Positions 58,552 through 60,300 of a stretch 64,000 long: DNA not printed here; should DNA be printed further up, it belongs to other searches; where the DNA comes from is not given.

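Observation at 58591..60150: Radical SAM/SPASM maturase-type enzyme with a co-transcribed 31-aa Lys-rich peptide on a GC-enriched segment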

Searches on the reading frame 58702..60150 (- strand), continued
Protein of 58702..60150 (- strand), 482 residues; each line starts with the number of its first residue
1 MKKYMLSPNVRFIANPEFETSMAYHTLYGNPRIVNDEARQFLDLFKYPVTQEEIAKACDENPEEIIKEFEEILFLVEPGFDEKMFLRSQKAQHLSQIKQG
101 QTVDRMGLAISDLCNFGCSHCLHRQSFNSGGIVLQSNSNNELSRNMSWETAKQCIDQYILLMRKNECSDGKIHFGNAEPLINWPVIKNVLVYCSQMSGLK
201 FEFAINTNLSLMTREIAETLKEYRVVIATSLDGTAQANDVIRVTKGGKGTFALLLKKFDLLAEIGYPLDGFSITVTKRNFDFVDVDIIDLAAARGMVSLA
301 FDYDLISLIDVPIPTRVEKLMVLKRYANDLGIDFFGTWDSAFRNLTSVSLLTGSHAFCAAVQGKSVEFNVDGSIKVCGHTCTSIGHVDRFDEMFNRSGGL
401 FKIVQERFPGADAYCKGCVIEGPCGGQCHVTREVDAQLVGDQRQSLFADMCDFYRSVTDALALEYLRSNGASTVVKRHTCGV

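Call 30: search_protein_families(library=ncbifam, proteins=[L022:3935-5329:+, L021:3487-4962:+, L029:3956-5317:+, L020:1250-2626:+], max_evalue=1)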
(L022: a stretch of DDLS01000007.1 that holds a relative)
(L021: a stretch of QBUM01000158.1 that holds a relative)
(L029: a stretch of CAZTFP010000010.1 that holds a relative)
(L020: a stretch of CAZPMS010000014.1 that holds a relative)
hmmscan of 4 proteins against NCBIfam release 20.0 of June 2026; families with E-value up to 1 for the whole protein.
L022:3935-5329:+ (464 aa): 59 families (the best 25 are shown)
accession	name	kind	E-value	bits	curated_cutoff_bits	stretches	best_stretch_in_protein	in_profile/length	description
NF047865.1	rSAM_PapB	equivalog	1.3e-27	96.9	340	1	105-425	3-319/330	PapB family radical SAM/SPASM ranthipeptide maturase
TIGR04068.1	rSAM_ocin_clost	equivalog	4.2e-27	95.2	500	1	63-256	46-233/462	Cys-rich peptide radical SAM maturase CcpM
NF035951.1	rSAM_RumMC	equivalog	5.3e-24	84.8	720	1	59-255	70-259/510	RumMC family radical SAM sactipeptide maturase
TIGR03906.1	quino_hemo_SAM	equivalog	5e-23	81.5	453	2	56-270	53-257/467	quinohemoprotein amine dehydrogenase maturation protein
TIGR03974.1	rSAM_six_Cys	equivalog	2.6e-22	79.3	425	1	52-296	43-284/451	thioether cross-link-forming SCIFF peptide maturase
TIGR04136.1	rSAM_FibroRumin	equivalog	1.2e-21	77.1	400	1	104-431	90-427/458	FibroRumin system radical SAM peptide maturase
TIGR03978.1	rSAM_paired_1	equivalog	2.1e-21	76.3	370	1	61-292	40-264/466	His-Xaa-Ser system radical SAM maturase HxsB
NF041707.1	rSAM_YhhB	equivalog_domain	5e-21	75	445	1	111-257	8-154/369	cyclophane-forming radical SAM/SPASM peptide maturase YhhB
TIGR04064.1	rSAM_nif11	equivalog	1.6e-20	73.3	518.7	1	97-285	70-254/459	nif11-like peptide radical SAM maturase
NF040492.1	not_ScfB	exception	5.2e-20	71.7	855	1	99-256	89-243/450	ScfB-related radical SAM/SPASM orphan maturase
NF033640.1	N_Twi_rSAM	subfamily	9.7e-20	71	170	1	99-279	100-290/398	twitch domain-containing radical SAM protein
TIGR03942.1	sulfatase_rSAM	equivalog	2e-19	69.9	349.45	1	111-261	7-154/363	anaerobic sulfatase maturase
TIGR04463.1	rSAM_vs_C_rich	equivalog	1.7e-18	66.7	525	1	62-449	40-422/438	TIGR04463 family radical SAM/SPASM RiPP maturase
TIGR04269.1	SAM_SPASM_FxsB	subfamily_domain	2e-18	66.6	370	1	108-261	5-160/363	FxsB family cyclophane-forming radical SAM/SPASM peptide maturase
TIGR04148.1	GG_samocin_CFB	equivalog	2.2e-18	66.7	300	1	102-257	14-172/411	radical SAM peptide maturase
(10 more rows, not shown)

L021:3487-4962:+ (491 aa): 57 families (the best 25 are shown)
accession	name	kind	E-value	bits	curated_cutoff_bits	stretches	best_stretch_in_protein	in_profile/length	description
NF047865.1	rSAM_PapB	equivalog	3.8e-37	128.3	340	1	135-455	2-318/330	PapB family radical SAM/SPASM ranthipeptide maturase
TIGR04068.1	rSAM_ocin_clost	equivalog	8.6e-29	100.7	500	1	132-288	80-234/462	Cys-rich peptide radical SAM maturase CcpM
TIGR03906.1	quino_hemo_SAM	equivalog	2.2e-28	99.1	453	2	92-286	58-241/467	quinohemoprotein amine dehydrogenase maturation protein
NF035951.1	rSAM_RumMC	equivalog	5e-26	91.5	720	1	132-284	108-257/510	RumMC family radical SAM sactipeptide maturase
TIGR04136.1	rSAM_FibroRumin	equivalog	8.6e-26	90.8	400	1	56-465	17-430/458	FibroRumin system radical SAM peptide maturase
TIGR03974.1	rSAM_six_Cys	equivalog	6e-25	88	425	1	121-327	80-284/451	thioether cross-link-forming SCIFF peptide maturase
TIGR04064.1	rSAM_nif11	equivalog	3.7e-23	82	518.7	1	130-287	72-226/459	nif11-like peptide radical SAM maturase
NF038107.1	rSAM_NF038107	equivalog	3.8e-23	82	600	1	110-486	61-431/444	Cys-every-fifth radical SAM/SPASM peptide maturase CefB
TIGR03978.1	rSAM_paired_1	equivalog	2e-22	79.6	370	1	84-324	29-265/466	His-Xaa-Ser system radical SAM maturase HxsB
TIGR03942.1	sulfatase_rSAM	equivalog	1.4e-21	77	349.45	1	142-475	7-347/363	anaerobic sulfatase maturase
NF040492.1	not_ScfB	exception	1.7e-21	76.6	855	1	135-328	94-284/450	ScfB-related radical SAM/SPASM orphan maturase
NF041707.1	rSAM_YhhB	equivalog_domain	1.7e-21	76.5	445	1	142-330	8-194/369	cyclophane-forming radical SAM/SPASM peptide maturase YhhB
TIGR04148.1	GG_samocin_CFB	equivalog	5.6e-20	71.9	300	1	134-292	15-175/411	radical SAM peptide maturase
NF041298.1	rSAM_mat_DynA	equivalog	1.1e-18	67.4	450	1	145-318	10-176/356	dynobactin maturation radical SAM/SPASM protein DynA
TIGR04463.1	rSAM_vs_C_rich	equivalog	1e-17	64.1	525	1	92-454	42-395/438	TIGR04463 family radical SAM/SPASM RiPP maturase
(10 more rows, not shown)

L029:3956-5317:+ (453 aa): 52 families (the best 25 are shown)
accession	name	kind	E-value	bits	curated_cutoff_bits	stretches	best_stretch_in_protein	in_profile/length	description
NF047865.1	rSAM_PapB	equivalog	2.2e-35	122.4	340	1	94-417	3-322/330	PapB family radical SAM/SPASM ranthipeptide maturase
TIGR04068.1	rSAM_ocin_clost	equivalog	3.5e-32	111.9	500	1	22-246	17-234/462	Cys-rich peptide radical SAM maturase CcpM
TIGR04064.1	rSAM_nif11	equivalog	5.6e-27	94.6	518.7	1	86-245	70-225/459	nif11-like peptide radical SAM maturase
TIGR03906.1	quino_hemo_SAM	equivalog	7.3e-24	84.2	453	1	92-413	92-416/467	quinohemoprotein amine dehydrogenase maturation protein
NF040492.1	not_ScfB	exception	9.8e-23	80.7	855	1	91-413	92-417/450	ScfB-related radical SAM/SPASM orphan maturase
TIGR03978.1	rSAM_paired_1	equivalog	3.9e-22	78.6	370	1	15-280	12-263/466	His-Xaa-Ser system radical SAM maturase HxsB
NF035951.1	rSAM_RumMC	equivalog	4.4e-22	78.4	720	1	50-247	71-263/510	RumMC family radical SAM sactipeptide maturase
TIGR03942.1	sulfatase_rSAM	equivalog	1.3e-21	77.1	349.45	1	100-440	7-353/363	anaerobic sulfatase maturase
TIGR03974.1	rSAM_six_Cys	equivalog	1.3e-20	73.7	425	1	64-433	64-438/451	thioether cross-link-forming SCIFF peptide maturase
TIGR04136.1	rSAM_FibroRumin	equivalog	2.2e-20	72.9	400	1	19-443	17-448/458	FibroRumin system radical SAM peptide maturase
NF038170.1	lachnocin_rSAM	equivalog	3e-18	65.9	550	1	91-363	73-346/440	lachnocin radical SAM maturase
NF038107.1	rSAM_NF038107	equivalog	8.6e-18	64.3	600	1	12-413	13-402/444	Cys-every-fifth radical SAM/SPASM peptide maturase CefB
TIGR04463.1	rSAM_vs_C_rich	equivalog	1.4e-17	63.6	525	1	14-445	10-429/438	TIGR04463 family radical SAM/SPASM RiPP maturase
NF041298.1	rSAM_mat_DynA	equivalog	1e-16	60.9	450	1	103-416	10-325/356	dynobactin maturation radical SAM/SPASM protein DynA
NF033640.1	N_Twi_rSAM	subfamily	1.6e-14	53.8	170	1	85-290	102-311/398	twitch domain-containing radical SAM protein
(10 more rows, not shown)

L020:1250-2626:+ (458 aa): 41 families (the best 25 are shown)
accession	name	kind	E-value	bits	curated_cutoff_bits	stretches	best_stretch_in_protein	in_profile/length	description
NF047865.1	rSAM_PapB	equivalog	2.1e-27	96.2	340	1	104-431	2-326/330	PapB family radical SAM/SPASM ranthipeptide maturase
TIGR04463.1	rSAM_vs_C_rich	equivalog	4.1e-23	81.8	525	1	15-422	5-395/438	TIGR04463 family radical SAM/SPASM RiPP maturase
TIGR04068.1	rSAM_ocin_clost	equivalog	1.4e-22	80.3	500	1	63-255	46-233/462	Cys-rich peptide radical SAM maturase CcpM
TIGR03942.1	sulfatase_rSAM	equivalog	2.9e-22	79.3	349.45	1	110-450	6-353/363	anaerobic sulfatase maturase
TIGR03978.1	rSAM_paired_1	equivalog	9.2e-22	77.4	370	1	75-276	54-250/466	His-Xaa-Ser system radical SAM maturase HxsB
TIGR03906.1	quino_hemo_SAM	equivalog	3.1e-21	75.6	453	2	93-254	81-241/467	quinohemoprotein amine dehydrogenase maturation protein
NF035951.1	rSAM_RumMC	equivalog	5.8e-21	74.7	720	1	63-258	74-264/510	RumMC family radical SAM sactipeptide maturase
TIGR04148.1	GG_samocin_CFB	equivalog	1.7e-20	73.6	300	1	100-256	12-172/411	radical SAM peptide maturase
TIGR04064.1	rSAM_nif11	equivalog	3e-19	69.1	518.7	1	87-254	59-224/459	nif11-like peptide radical SAM maturase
TIGR03974.1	rSAM_six_Cys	equivalog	3.9e-19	68.8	425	1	94-253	83-243/451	thioether cross-link-forming SCIFF peptide maturase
TIGR04163.1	rSAM_cobopep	equivalog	3.2e-18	65.7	375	1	79-293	41-244/428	peptide-modifying radical SAM enzyme CbpB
NF038170.1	lachnocin_rSAM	equivalog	1.8e-17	63.3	550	1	85-255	57-224/440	lachnocin radical SAM maturase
TIGR04136.1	rSAM_FibroRumin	equivalog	1.3e-16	60.5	400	1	95-440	78-439/458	FibroRumin system radical SAM peptide maturase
NF040492.1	not_ScfB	exception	2.6e-15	56.3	855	1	96-254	86-242/450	ScfB-related radical SAM/SPASM orphan maturase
NF041707.1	rSAM_YhhB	equivalog_domain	1e-14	54.3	445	1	109-419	6-331/369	cyclophane-forming radical SAM/SPASM peptide maturase YhhB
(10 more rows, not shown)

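Call 37: predict_structure(alignment_id=A2)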
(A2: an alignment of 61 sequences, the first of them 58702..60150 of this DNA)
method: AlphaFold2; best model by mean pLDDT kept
length: 482 residues; sequences in the alignment: 61
mean_pLDDT: 87.6   pTM: 0.86
mean pLDDT of the five models: 87.6, 87.6, 87.2, 86.6, 85.9
residues with pLDDT >= 90: 319; 70-90: 112; 50-70: 23; < 50: 28
segments of 3 or more residues with pLDDT < 50: 125-142, 473-482
pLDDT, mean of each block of 10 residues (from residue 1): 94 89 91 92 96 93 95 93 88 94 95 81 49 41 81 98 96 90 98 97 95 98 96 94 89 97 97 90 96 95 76 94 94 90 83 70 92 89 94 96 90 90 83 77 79 95 86 40 28
secondary structure, 60 per line:
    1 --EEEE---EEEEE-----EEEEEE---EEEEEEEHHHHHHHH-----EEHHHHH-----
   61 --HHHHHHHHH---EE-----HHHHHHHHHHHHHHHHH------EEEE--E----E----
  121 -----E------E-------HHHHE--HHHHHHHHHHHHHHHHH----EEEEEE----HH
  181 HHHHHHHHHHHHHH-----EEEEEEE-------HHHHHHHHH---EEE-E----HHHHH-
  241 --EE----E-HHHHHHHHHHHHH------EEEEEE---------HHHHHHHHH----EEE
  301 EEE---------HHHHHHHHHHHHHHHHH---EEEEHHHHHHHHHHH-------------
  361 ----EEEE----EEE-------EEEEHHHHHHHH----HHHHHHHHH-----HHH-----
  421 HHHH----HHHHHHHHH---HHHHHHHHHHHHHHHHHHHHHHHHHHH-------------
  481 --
elements in order: E3-6 E10-14 E20-25 E29-35 H36-43 H51-55 H63-71 H82-98 E105-108 H141-144 H148-164 E169-174 H179-194 E200-206 H214-222 E226-228 H235-239 H251-263 E270-275 H285-293 E298-303 H313-329 E333-336 H337-347 E365-368 E373-375 E383-386 H387-394 H399-407 H421-424 H429-437 H441-467

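Call 39: fold_search(model_id=the predicted structure, library=pdb)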
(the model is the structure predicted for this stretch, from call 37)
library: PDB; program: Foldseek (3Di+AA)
matches with E <= 10: 1378; with E <= 0.001: 60
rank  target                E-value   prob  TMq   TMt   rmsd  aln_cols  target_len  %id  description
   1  8vpo                  2.2e-29  1.00  0.80  0.85   3.9       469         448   21  X-Ray Crystal Structure of TigE from Paramaledivibacter caminithermalis (released 2024-02-07)
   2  5why_A                1.3e-14  1.00  0.57  0.65   7.9       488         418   20  Structural Insights into Thioether Bond Formation in the Biosynthesis of Sactipeptides (released 2017-07-26)
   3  5why_B                1.3e-14  1.00  0.56  0.63   8.0       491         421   19  Structural Insights into Thioether Bond Formation in the Biosynthesis of Sactipeptides (released 2017-07-26)
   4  5wgg_A                2.6e-14  1.00  0.59  0.64   6.9       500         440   19  Structural Insights into Thioether Bond Formation in the Biosynthesis of Sactipeptides (released 2017-07-26)
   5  9gmc_A                3.0e-13  1.00  0.56  0.71   5.1       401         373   16  Crystal structure of the complex formed between the radical SAM protein ChlB and the R3A mutant of ChlA (released 2025-06-25)
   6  9gm3_A                1.0e-12  1.00  0.58  0.73   4.7       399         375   15  Crystal structure of the complex formed between the radical SAM protein ChlB and the leader region of its precursor su (released 2025-06-25)
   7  4k38_A                1.0e-12  1.00  0.55  0.69   5.6       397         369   15  Native anSMEcpe with bound AdoMet and Kp18Cys peptide (released 2013-05-08)
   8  9gm3_C                1.1e-12  1.00  0.57  0.72   4.6       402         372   16  Crystal structure of the complex formed between the radical SAM protein ChlB and the leader region of its precursor su (released 2025-06-25)
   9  4k37_B                1.4e-12  1.00  0.53  0.67   5.7       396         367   15  Native anSMEcpe with bound AdoMet (released 2013-05-08)
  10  4k37_A                2.7e-12  1.00  0.54  0.68   5.5       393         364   15  Native anSMEcpe with bound AdoMet (released 2013-05-08)
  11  4k36_A                3.0e-12  1.00  0.54  0.66   6.2       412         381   16  His6 tagged anSMEcpe with bound AdoMet (released 2013-05-08)
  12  5v1q_A                3.2e-12  1.00  0.48  0.53  13.4       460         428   17  Crystal structure of Streptococcus suis SuiB (released 2017-08-30)
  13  4k39_A                3.6e-12  1.00  0.54  0.69   5.3       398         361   14  Native anSMEcpe with bound AdoMet and Cp18Cys peptide (released 2013-05-08)
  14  9gmc_C                6.6e-12  1.00  0.57  0.72   4.9       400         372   16  Crystal structure of the complex formed between the radical SAM protein ChlB and the R3A mutant of ChlA (released 2025-06-25)
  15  4k36_B                1.1e-11  1.00  0.53  0.68   5.5       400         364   14  His6 tagged anSMEcpe with bound AdoMet (released 2013-05-08)
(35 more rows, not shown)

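Call 45: find_related_loci(query=A1, collection=metagenome_contigs, flank=3500)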
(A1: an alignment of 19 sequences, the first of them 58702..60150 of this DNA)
Query A1 (482 aa) in metagenome_contigs; peptide patterns used: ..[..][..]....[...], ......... (x = any residue, [..] = any of these).
600 stretches matched a pattern (row limit reached: there are more); 288 encode a relative of the query (tblastn E <= 1e-3); the best 80 are kept; 80 distinct loci.
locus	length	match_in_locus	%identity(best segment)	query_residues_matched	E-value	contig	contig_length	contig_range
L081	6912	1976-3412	65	2-480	0e+0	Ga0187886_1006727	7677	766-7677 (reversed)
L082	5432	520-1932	64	1-471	0e+0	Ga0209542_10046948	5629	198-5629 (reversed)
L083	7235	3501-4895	62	2-470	0e+0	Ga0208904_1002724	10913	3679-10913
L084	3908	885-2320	67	2-480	0e+0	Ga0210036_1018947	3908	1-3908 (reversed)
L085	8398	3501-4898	65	2-470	0e+0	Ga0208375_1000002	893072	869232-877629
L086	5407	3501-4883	38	3-468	3e-105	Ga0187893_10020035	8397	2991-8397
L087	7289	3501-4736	35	22-461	3e-76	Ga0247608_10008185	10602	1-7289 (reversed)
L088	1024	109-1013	45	21-327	6e-79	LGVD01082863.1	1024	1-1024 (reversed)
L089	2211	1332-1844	28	110-306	7e-12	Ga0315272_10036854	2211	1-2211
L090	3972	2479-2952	31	114-297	1e-11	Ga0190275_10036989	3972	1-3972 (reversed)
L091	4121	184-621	30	114-284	5e-11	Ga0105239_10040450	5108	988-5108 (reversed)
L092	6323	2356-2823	29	114-295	5e-11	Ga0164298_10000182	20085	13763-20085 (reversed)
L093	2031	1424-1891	30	114-295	3e-11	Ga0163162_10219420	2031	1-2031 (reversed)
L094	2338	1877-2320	29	110-281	5e-11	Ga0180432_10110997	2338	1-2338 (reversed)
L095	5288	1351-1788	29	114-284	1e-10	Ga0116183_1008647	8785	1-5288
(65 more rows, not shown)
